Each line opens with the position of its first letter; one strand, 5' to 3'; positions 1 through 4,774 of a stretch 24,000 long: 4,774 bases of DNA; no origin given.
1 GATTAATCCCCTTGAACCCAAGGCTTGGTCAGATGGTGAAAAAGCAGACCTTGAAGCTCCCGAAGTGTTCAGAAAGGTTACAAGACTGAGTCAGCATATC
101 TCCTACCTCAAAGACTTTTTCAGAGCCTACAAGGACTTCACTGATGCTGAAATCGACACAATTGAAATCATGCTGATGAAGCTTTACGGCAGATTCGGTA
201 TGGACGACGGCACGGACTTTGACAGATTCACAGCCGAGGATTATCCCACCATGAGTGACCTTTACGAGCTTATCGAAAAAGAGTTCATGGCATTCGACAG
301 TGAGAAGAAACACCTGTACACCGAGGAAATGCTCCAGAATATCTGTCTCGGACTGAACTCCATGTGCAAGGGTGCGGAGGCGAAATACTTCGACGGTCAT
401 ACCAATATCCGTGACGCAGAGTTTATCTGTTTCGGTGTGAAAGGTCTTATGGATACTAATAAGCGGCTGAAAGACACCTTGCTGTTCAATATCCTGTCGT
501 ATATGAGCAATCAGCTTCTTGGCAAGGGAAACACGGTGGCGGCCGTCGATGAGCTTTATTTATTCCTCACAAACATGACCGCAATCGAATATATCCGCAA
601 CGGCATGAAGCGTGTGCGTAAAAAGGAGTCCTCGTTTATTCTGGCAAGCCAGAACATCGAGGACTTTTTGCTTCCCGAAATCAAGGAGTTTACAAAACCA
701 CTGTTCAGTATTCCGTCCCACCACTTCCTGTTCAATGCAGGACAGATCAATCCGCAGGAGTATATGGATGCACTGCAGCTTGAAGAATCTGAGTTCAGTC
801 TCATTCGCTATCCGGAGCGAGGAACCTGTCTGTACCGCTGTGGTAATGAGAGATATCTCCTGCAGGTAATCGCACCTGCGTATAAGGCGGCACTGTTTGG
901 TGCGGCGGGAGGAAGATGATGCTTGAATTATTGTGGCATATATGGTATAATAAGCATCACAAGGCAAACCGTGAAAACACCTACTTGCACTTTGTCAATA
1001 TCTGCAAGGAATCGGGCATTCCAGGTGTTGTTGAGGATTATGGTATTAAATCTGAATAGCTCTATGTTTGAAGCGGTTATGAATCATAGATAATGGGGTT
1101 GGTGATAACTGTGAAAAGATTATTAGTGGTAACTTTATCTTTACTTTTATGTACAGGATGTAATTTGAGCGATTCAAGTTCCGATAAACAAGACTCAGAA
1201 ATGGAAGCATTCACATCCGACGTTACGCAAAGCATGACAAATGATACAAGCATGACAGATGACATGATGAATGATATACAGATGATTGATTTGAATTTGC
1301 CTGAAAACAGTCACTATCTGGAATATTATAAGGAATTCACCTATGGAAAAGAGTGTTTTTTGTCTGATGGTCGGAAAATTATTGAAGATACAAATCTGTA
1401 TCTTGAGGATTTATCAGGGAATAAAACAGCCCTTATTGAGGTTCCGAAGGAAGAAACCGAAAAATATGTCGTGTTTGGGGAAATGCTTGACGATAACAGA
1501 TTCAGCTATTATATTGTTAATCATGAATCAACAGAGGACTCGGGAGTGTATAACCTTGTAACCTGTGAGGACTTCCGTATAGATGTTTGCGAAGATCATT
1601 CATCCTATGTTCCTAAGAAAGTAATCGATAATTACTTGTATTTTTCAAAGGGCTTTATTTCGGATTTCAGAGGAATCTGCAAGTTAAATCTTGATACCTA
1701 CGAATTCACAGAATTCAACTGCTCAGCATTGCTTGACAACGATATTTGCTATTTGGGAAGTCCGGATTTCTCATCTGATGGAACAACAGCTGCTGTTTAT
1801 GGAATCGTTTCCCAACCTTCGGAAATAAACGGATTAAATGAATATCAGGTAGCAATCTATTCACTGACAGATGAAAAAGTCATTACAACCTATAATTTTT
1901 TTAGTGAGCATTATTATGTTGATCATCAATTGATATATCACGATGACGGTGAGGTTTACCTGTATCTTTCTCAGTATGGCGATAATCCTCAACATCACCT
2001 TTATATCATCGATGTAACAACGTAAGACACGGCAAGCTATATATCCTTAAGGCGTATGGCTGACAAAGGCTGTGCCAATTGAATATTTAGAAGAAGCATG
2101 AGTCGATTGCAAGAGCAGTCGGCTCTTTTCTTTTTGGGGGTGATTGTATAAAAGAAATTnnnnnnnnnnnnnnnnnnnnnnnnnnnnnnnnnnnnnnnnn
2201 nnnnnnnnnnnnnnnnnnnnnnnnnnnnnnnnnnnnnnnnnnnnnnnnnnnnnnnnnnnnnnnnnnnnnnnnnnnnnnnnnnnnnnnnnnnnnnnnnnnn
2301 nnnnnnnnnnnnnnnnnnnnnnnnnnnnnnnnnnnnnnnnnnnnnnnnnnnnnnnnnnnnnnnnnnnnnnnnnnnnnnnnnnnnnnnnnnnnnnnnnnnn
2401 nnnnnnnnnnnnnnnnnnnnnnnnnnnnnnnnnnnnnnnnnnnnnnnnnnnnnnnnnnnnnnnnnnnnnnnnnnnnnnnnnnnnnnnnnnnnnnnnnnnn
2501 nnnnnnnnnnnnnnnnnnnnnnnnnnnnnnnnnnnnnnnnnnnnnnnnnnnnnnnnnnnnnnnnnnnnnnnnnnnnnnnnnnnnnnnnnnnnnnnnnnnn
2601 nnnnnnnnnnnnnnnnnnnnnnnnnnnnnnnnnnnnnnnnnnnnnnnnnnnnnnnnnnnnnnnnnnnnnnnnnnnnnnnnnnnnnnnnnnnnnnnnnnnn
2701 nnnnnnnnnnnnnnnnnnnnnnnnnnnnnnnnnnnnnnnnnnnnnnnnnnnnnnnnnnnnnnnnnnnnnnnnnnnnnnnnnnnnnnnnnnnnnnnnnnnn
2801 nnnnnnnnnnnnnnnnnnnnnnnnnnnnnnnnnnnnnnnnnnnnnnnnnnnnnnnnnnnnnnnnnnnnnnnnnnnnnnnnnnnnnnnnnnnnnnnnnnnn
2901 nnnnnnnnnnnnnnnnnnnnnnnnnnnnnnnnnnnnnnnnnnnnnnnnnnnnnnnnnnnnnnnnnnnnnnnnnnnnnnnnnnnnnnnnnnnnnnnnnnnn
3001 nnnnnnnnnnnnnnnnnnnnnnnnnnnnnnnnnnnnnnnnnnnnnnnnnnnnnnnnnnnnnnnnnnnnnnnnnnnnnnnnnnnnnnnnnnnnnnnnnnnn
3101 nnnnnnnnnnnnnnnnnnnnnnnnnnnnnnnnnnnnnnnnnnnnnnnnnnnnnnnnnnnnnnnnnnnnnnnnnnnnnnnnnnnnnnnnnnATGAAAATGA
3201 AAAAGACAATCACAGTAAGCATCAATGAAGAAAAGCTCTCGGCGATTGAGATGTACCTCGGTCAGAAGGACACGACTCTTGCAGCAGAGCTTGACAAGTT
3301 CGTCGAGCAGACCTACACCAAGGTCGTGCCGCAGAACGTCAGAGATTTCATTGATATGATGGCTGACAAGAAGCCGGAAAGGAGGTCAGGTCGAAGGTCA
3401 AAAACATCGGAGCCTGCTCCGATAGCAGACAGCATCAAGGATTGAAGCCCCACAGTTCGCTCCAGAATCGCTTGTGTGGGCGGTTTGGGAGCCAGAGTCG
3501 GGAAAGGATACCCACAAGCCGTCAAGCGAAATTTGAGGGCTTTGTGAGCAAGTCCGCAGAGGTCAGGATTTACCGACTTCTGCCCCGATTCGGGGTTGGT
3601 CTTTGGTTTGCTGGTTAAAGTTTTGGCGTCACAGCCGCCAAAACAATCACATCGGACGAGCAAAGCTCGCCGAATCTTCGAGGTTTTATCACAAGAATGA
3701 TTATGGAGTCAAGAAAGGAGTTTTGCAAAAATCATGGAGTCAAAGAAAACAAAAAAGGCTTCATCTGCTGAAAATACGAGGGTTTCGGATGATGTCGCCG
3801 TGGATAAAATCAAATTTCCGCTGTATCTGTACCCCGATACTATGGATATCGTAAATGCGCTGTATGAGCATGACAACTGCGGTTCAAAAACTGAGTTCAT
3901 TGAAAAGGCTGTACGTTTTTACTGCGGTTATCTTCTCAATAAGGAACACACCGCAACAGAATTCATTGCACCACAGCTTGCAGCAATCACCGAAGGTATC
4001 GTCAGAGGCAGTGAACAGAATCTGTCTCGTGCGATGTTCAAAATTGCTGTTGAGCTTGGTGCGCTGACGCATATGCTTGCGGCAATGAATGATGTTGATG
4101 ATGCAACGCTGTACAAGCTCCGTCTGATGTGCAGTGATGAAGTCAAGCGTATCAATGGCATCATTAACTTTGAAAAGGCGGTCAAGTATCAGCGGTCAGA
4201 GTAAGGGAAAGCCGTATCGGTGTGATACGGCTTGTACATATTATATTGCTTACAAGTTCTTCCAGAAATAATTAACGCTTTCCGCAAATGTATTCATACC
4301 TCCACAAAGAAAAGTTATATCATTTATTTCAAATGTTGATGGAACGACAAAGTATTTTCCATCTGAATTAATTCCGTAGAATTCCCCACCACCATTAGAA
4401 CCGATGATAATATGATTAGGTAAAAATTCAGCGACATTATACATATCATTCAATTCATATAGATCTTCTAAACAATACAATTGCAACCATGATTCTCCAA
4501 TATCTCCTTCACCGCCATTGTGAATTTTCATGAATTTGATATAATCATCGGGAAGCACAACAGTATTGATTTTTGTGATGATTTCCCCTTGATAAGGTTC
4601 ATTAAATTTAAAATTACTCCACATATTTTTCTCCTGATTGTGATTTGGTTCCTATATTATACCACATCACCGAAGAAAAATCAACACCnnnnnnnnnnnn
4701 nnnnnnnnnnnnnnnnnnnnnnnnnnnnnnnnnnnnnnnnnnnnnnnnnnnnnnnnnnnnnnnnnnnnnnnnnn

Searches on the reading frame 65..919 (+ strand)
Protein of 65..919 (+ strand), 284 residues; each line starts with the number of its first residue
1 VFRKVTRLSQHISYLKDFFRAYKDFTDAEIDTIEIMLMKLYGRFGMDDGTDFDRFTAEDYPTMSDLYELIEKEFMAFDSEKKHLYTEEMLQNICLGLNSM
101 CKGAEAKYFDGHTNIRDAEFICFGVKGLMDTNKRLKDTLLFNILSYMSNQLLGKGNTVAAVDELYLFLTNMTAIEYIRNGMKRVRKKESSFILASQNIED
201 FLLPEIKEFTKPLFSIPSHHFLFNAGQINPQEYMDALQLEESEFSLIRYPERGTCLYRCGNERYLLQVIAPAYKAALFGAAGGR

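Call 13: search_protein_families(library=pfam, proteins=[window:65-919:+], max_evalue=0.01)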
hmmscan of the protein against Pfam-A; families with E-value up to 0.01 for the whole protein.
window:65-919:+ (284 aa): 1 family
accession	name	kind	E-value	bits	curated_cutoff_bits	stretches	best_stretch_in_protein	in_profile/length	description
PF19044.6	P-loop_TraG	-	0.00044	19.5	25.8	1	58-203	149-298/413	TraG P-loop domain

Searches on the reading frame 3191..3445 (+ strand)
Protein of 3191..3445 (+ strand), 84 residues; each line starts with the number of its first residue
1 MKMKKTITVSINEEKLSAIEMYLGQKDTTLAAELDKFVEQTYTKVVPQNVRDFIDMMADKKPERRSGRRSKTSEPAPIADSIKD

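Call 13: search_protein_families(library=pfam, proteins=[window:3191-3445:+], max_evalue=0.01)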
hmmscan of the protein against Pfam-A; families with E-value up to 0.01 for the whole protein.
window:3191-3445:+ (84 aa): 1 family
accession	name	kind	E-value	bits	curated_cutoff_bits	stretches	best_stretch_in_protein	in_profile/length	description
PF19598.4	DUF6103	-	5.4e-08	33.8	24.2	1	4-79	3-84/89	Family of unknown function (DUF6103)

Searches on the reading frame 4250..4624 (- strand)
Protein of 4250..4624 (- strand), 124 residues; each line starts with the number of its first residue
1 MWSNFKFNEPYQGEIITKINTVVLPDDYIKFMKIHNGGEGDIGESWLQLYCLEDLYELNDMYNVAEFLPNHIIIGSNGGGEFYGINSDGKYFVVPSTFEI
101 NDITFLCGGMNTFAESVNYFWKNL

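Call 13: search_protein_families(library=pfam, proteins=[window:4250-4624:-], max_evalue=0.01)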
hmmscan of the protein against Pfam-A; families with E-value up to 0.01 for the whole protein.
window:4250-4624:- (124 aa): 2 families
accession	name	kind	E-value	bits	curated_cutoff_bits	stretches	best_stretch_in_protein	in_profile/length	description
PF09346.15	SMI1_KNR4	-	1.1e-09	39.4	25.4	1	22-97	16-107/125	SMI1 / KNR4 family (SUKH-1)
PF14568.11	SUKH_6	-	0.00056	20.9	27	1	20-87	11-88/119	SMI1-KNR4 cell-wall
